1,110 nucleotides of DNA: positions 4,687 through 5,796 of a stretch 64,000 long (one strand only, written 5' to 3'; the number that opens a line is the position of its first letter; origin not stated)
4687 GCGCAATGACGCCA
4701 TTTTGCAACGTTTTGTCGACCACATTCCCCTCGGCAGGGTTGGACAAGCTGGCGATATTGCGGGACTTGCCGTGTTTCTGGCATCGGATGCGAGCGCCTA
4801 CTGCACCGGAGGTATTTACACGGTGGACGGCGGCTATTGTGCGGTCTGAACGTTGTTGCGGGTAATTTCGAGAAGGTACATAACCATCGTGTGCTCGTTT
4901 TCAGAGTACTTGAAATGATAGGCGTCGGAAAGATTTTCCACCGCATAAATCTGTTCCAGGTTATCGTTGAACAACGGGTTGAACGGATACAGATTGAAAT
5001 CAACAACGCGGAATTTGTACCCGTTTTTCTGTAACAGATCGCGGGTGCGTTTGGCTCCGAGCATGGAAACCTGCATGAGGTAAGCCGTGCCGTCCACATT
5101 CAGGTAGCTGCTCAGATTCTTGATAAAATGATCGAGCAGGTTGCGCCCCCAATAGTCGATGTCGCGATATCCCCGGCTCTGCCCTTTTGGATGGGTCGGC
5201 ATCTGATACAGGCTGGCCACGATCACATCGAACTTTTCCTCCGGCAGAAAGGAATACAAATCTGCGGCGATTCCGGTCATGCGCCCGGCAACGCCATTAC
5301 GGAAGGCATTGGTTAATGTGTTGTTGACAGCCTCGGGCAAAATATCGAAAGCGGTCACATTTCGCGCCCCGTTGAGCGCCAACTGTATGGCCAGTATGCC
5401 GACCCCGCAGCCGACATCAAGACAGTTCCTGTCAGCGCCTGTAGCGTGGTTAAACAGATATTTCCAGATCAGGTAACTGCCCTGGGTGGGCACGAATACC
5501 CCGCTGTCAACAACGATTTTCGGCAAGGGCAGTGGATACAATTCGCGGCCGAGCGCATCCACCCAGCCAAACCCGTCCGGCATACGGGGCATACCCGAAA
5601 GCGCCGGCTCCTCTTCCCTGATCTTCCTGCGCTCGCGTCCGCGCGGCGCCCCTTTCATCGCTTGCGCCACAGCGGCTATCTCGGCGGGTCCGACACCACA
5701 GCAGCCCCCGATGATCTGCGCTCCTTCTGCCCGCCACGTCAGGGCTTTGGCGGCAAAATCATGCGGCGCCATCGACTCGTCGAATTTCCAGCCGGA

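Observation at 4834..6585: Single-polypeptide fusion of a homocysteine S-methyltransferase domain with a class I SAM methyltransferase domain, downstream of glnB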

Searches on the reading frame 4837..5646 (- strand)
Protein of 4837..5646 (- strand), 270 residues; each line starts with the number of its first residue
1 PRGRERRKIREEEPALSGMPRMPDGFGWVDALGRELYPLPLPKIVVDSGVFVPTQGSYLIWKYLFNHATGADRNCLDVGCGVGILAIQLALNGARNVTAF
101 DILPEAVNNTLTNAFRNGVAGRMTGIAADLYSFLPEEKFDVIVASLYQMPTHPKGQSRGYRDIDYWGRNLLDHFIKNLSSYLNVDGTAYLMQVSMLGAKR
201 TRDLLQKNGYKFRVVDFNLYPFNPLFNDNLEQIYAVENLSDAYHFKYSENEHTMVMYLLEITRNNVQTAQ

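Call 8: search_solved_structures(query=window:4837-5646:-, max_evalue=0.01, show_alignments=3)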
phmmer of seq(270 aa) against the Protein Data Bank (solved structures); distinct sequences matched with E-value up to 0.01: 50.
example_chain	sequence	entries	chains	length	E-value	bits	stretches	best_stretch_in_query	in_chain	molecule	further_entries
3cjt_A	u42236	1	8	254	2.4e-06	30.2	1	55-177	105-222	Ribosomal protein L11 methyltransferase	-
1ufk_A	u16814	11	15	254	2.7e-06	30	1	57-177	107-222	TT0836 protein | Ribosomal protein L11 methyltransferase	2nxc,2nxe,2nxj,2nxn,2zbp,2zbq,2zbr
23ks_A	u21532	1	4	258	4.2e-06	29.4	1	66-158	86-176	Release factor glutamine methyltransferase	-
23lq_B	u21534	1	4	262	4.3e-06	29.4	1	66-158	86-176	Putative oxidase > apramycin biosynthesisN-methyltransferase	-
2as0_A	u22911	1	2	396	2.4e-05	26.9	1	75-214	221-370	hypothetical protein PH1915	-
1ne2_A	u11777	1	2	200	5.7e-05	25.7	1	63-114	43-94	hypothetical protein ta1320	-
3bus_A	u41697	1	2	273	7.3e-05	25.3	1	72-154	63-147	Methyltransferase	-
6mro_A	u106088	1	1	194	8e-05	25.2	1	74-147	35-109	methyl transferase from Methanosarcina acetivorans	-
3grz_A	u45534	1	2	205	8.7e-05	25.1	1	75-146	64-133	Ribosomal protein L11 methyltransferase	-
8gdu_A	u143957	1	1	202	0.00011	24.7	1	74-148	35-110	Methyltransferase domain-containing protein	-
8zc8_A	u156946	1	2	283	0.0002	23.9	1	69-176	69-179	MitM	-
21zq_A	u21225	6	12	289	0.00021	23.8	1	69-176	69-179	MitM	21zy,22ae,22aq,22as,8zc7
5u4t_A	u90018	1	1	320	0.00023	23.7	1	74-186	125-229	Putative gentamicin methyltransferase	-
5u18_A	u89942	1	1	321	0.00023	23.7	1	74-186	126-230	N-3'' methyltransferase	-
5tyq_A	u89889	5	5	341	0.00026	23.5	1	74-186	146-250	Putative gentamicin methyltransferase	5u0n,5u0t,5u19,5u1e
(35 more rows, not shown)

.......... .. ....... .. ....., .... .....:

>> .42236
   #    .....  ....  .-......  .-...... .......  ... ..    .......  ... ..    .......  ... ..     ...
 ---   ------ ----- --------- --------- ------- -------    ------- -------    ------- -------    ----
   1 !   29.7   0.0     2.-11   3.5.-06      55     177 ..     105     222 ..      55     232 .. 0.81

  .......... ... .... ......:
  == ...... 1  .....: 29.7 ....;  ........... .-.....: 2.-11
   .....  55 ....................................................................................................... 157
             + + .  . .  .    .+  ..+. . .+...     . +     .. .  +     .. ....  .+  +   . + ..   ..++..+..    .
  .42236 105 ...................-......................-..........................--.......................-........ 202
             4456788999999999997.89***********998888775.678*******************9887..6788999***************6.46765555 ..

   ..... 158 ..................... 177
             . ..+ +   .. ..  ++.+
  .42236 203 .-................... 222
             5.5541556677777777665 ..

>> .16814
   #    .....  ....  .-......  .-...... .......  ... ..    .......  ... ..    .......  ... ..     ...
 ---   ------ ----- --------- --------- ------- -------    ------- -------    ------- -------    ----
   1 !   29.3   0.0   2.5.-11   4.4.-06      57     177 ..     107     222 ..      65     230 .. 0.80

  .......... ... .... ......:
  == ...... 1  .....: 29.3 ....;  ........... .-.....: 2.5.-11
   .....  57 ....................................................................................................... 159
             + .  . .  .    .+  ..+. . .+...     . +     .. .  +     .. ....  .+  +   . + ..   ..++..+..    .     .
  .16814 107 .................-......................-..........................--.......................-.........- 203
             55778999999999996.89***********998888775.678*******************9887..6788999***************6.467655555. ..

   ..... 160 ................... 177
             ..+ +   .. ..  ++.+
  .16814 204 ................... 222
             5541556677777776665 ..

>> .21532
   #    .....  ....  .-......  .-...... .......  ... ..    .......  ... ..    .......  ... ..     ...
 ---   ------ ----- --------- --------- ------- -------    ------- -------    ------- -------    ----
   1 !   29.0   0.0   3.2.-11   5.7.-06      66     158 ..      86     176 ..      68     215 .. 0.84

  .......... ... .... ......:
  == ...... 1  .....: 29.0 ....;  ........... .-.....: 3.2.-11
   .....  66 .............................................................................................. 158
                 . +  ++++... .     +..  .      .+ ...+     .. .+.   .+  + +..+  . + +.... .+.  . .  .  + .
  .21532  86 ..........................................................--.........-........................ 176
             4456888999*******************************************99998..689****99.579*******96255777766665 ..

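Call 38: find_homologous_proteins(query=window:4837-5574:-, max_evalue=0.00001)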
Query window:4837-5574:- (246 aa): 555 proteins with E <= 0.00001 among 838 candidates; the best 120 are listed.
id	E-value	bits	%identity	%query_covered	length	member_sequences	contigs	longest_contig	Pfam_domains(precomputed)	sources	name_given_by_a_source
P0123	1.3e-144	498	90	98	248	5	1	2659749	PF13847.13,PF13489.13,PF06325.20,PF05175.21,PF13649.13,PF02475.24,PF08241.19,PF08242.19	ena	-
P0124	7.2e-93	329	67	88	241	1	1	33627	PF13847.13,PF13489.13,PF06325.20,PF03848.21,PF05175.21,PF13649.13,PF02475.24,PF09445.17,PF08241.19,PF08242.19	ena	-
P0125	3.9e-92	326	62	96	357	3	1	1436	PF13847.13,PF02574.23,PF13489.13,PF06325.20,PF03848.21,PF05175.21,PF13649.13,PF08241.19,PF08242.19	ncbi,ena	-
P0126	1.6e-91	324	62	96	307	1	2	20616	PF13847.13,PF02574.23,PF13489.13,PF06325.20,PF05175.21,PF13649.13,PF08241.19,PF08242.19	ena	-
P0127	7.7e-90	319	59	97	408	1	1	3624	PF13847.13,PF02574.23,PF13489.13,PF06325.20,PF05175.21,PF13649.13,PF08241.19,PF08242.19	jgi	jgi:release factor glutamine methyltransferase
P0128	9.0e-90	318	61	97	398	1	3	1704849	PF13847.13,PF13489.13,PF06325.20,PF03848.21,PF05175.21,PF13649.13,PF08241.19,PF08242.19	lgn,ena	-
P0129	6.7e-87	309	58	96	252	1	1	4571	PF13847.13,PF13489.13,PF06325.20,PF05175.21,PF13649.13,PF08241.19,PF08242.19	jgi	jgi:methylase of polypeptide subunit release factors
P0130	4.2e-86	306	57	98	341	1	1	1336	PF13847.13,PF02574.23,PF13489.13,PF06325.20,PF05175.21,PF13649.13,PF08241.19,PF08242.19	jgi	jgi:SAM-dependent methyltransferase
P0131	5.3e-86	306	60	97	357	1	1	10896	PF13847.13,PF02574.23,PF13489.13,PF06325.20,PF05175.21,PF13649.13,PF08241.19,PF08242.19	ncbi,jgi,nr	ncbi:MAG: methyltransferase domain-containing protein [Gammaproteobacteria bacterium]|nr:methyltrans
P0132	6.6e-86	306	58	97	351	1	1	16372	PF13847.13,PF02574.23,PF13489.13,PF06325.20,PF05175.21,PF13649.13,PF08241.19,PF08242.19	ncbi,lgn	-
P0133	4.6e-85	303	58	96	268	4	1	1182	PF13847.13,PF13489.13,PF06325.20,PF05175.21,PF13649.13,PF08241.19,PF08242.19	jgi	jgi:release factor glutamine methyltransferase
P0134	1.1e-84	302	57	97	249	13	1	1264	PF13847.13,PF13489.13,PF06325.20,PF05175.21,PF13649.13,PF08241.19,PF08242.19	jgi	jgi:release factor glutamine methyltransferase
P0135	1.7e-84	301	57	96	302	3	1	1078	PF13847.13,PF02574.23,PF13489.13,PF06325.20,PF03848.21,PF05175.21,PF13649.13,PF08241.19,PF08242.19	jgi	jgi:SAM-dependent methyltransferase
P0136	3.4e-84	300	56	98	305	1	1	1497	PF13847.13,PF02574.23,PF13489.13,PF06325.20,PF05175.21,PF13649.13,PF08241.19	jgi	jgi:release factor glutamine methyltransferase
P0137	4.3e-84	300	57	97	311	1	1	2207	PF13847.13,PF02574.23,PF13489.13,PF06325.20,PF05175.21,PF13649.13,PF08241.19,PF08242.19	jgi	jgi:release factor glutamine methyltransferase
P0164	1.0e-81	292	59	93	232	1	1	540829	PF13847.13,PF13489.13,PF06325.20,PF05175.21,PF13649.13,PF08241.19,PF08242.19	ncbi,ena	-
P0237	4.0e-78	280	53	96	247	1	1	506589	PF13847.13,PF13489.13,PF06325.20,PF03848.21,PF05175.21,PF13649.13,PF09445.17,PF08241.19,PF08242.19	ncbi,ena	-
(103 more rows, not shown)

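Call 39: find_encoding_contigs(protein=P0237, flank=6000, max_places=1)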
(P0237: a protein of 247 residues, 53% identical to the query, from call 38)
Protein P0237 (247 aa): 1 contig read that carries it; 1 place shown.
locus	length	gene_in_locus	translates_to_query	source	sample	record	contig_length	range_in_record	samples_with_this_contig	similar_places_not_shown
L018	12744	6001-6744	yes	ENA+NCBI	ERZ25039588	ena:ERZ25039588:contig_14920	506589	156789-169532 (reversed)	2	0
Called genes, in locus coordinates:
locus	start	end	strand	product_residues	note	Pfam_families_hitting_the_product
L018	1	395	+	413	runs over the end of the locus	PF00438:S-AdoMet_synt_N, PF02772:S-AdoMet_synt_M, PF02773:S-AdoMet_synt_C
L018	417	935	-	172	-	PF00440:TetR_N (weak), PF16925:TetR_C_13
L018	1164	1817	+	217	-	PF01571:GCV_T (faint)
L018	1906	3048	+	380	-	-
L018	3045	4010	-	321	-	PF01590:GAF, PF13185:GAF_2, PF00196:GerE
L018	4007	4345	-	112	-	PF00196:GerE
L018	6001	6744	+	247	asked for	PF05175:MTS, PF06325:PrmA, PF13489:Methyltransf_23, PF13847:Methyltransf_31, PF08241:Methyltransf_11, PF08242:Methyltransf_12 (weak), PF09445:Methyltransf_15 (weak), PF13649:Methyltransf_25, +1 more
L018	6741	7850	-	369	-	PF16701:Ad_Cy_reg, PF00211:Guanylate_cyc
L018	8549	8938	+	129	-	PF04851:ResIII, PF00270:DEAD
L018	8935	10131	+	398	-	PF18319:Zn_ribbon_PriA, PF18074:PriA_C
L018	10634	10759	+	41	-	PF01327:Pep_deformylase (weak)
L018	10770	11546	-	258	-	PF00005:ABC_tran, PF02463:SMC_N (faint), PF13304:AAA_21 (weak)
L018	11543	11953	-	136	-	PF00528:BPD_transp_1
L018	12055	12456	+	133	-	-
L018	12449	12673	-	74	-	PF00497:SBP_bac_3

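Call 40: find_encoding_contigs(protein=P0164, flank=6000, max_places=1)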
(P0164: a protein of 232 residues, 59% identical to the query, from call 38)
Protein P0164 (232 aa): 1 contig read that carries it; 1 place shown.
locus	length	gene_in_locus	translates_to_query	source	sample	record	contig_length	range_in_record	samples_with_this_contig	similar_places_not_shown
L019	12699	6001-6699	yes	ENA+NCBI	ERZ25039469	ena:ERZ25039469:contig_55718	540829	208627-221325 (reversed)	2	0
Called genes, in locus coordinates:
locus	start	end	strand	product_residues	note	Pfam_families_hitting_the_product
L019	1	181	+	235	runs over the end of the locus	PF13560:HTH_31, PF01381:HTH_3, PF12844:HTH_19, PF13413:HTH_25 (weak), PF07883:Cupin_2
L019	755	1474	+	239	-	PF02779:Transket_pyr, PF02780:Transketolase_C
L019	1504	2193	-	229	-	PF13560:HTH_31, PF01381:HTH_3, PF12844:HTH_19, PF07883:Cupin_2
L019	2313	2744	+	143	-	PF00106:adh_short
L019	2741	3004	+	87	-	PF13561:adh_short_C2, PF23441:SDR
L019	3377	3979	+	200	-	PF00190:Cupin_1, PF02311:AraC_binding, PF07883:Cupin_2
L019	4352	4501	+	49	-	PF03446:NAD_binding_2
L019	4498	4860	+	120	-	PF14833:NAD_binding_11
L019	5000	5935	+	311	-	PF02574:S-methyl_trans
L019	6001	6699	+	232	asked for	PF05175:MTS, PF06325:PrmA, PF13489:Methyltransf_23, PF13847:Methyltransf_31, PF08241:Methyltransf_11 (weak), PF08242:Methyltransf_12, PF13649:Methyltransf_25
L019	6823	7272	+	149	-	-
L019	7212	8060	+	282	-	PF01717:Meth_synt_2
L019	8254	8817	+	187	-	PF01625:PMSR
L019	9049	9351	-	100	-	-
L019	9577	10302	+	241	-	PF10502:Peptidase_S26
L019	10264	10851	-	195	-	-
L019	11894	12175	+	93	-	-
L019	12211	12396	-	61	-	-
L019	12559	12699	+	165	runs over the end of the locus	-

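Call 51: search_protein_families(library=pfam, proteins=[L019:6873-8060:+], max_evalue=0.0001)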
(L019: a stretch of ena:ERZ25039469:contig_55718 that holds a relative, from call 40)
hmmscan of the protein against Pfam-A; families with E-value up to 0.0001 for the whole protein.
L019:6873-8060:+ (395 aa): 1 family
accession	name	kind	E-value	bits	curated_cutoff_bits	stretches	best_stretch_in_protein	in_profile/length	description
PF01717.24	Meth_synt_2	-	3.7e-11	43.3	21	1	145-330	132-299/324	Cobalamin-independent synthase, Catalytic domain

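Call 81: search_protein_representatives(protein=window:4837-5574:-)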
Query: 246 residues. Proteins with E-value up to 0.001 (for the whole library): 4126; up to 1e-10: 263; up to 1e-30: 38. The best 150 are listed.
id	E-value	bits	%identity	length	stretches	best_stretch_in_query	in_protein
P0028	1.0e-109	382.1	70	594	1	4-239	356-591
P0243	2.6e-80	285.8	55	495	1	6-243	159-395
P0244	8.3e-77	274.3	53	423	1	4-239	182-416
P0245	1.1e-75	270.7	56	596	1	6-240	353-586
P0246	7.6e-68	244.9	57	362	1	4-198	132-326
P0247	1.2e-64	234.5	50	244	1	6-239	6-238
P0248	2.8e-61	223.4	59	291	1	4-175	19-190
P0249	3.8e-60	219.7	54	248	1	22-215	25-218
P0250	7.7e-59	215.4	49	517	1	3-196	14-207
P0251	1.0e-52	195.4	51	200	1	40-239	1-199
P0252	1.9e-51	191.2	42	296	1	4-238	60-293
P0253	3.6e-51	190.3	47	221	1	26-240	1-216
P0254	1.2e-50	188.6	58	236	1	3-158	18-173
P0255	9.8e-49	182.3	43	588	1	1-239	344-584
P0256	7.2e-47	176.2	43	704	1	4-239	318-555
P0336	2.2e-17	79.6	32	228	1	20-208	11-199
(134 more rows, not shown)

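Call 83: search_solved_structures(query=P0336, max_evalue=1, show_alignments=5)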
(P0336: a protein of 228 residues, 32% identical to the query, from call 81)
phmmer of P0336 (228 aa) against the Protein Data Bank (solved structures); distinct sequences matched with E-value up to 1: 141 (the best 60 are shown).
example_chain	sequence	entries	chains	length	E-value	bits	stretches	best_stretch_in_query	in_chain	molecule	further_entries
1dus_A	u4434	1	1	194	5.4e-13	52.4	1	13-112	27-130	MJ0882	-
5u4t_A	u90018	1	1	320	3.2e-12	49.9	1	18-110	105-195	Putative gentamicin methyltransferase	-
5u18_A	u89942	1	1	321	3.2e-12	49.9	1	18-110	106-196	N-3'' methyltransferase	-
5tyq_A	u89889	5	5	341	3.6e-12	49.7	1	18-110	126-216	Putative gentamicin methyltransferase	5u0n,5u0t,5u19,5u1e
5u1i_A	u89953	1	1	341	3.6e-12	49.7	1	18-110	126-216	Putative gentamicin methyltransferase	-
8cnc_A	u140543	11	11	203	8.7e-10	41.9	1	17-183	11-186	Methyltransferase N6AMT1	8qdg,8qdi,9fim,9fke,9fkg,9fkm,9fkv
6h1d_A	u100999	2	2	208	9.4e-10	41.8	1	17-183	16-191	HemK methyltransferase family member 2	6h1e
6khs_A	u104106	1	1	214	1e-09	41.7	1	17-183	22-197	Methyltransferase N6AMT1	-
6k0x_A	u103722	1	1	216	1.1e-09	41.6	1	17-183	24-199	Methyltransferase N6AMT1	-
6kmr_B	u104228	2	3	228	1.3e-09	41.4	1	17-183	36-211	Methyltransferase N6AMT1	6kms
6ped_A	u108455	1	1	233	1.4e-09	41.3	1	17-183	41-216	Methyltransferase N6AMT1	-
3evz_A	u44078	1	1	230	1.1e-08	38.3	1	24-182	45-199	methyltransferase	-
1sg9_A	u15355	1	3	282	1.7e-07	34.4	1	10-114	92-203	hemK protein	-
1nv8_A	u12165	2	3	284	1.8e-07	34.4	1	10-114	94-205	hemK protein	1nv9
1vq1_A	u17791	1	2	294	1.8e-07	34.3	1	10-113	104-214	N5-glutamine methyltransferase, HemK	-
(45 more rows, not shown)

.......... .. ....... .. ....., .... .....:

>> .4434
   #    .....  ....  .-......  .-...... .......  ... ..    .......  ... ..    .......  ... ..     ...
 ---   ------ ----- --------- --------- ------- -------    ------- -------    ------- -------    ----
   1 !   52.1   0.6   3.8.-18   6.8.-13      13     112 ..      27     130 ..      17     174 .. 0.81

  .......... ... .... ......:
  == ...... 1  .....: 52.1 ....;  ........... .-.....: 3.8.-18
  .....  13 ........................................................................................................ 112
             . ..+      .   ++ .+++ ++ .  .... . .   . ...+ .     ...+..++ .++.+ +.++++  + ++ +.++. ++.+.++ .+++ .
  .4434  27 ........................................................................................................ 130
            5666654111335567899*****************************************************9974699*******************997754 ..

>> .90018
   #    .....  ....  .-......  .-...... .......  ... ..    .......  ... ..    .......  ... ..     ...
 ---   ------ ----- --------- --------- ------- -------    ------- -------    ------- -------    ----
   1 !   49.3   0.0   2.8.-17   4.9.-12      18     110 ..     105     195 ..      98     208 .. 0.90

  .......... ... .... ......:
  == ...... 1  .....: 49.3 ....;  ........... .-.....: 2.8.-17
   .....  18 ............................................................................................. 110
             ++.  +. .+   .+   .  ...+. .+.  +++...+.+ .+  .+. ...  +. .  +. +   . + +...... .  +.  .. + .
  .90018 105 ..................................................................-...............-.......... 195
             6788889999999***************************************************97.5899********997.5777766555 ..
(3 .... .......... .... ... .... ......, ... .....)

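Call 93: find_encoding_contigs(protein=P0336, flank=6000, max_places=3)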
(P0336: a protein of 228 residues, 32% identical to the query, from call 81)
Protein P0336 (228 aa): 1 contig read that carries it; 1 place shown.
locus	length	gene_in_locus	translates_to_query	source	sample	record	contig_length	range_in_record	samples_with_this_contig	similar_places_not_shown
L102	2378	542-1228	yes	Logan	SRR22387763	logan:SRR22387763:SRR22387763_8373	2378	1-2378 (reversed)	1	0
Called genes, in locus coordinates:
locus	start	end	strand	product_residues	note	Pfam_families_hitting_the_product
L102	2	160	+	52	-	?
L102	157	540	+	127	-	PF00293:NUDIX, PF22327:Nudt16-like (weak)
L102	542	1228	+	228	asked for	PF05175:MTS, PF02475:TRM5-TYW2_MTfase, PF06325:PrmA, PF12847:Methyltransf_18, PF09445:Methyltransf_15, PF13847:Methyltransf_31, PF08241:Methyltransf_11, PF08242:Methyltransf_12, +2 more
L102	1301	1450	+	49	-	-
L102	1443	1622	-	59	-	-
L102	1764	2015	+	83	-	-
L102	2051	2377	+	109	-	?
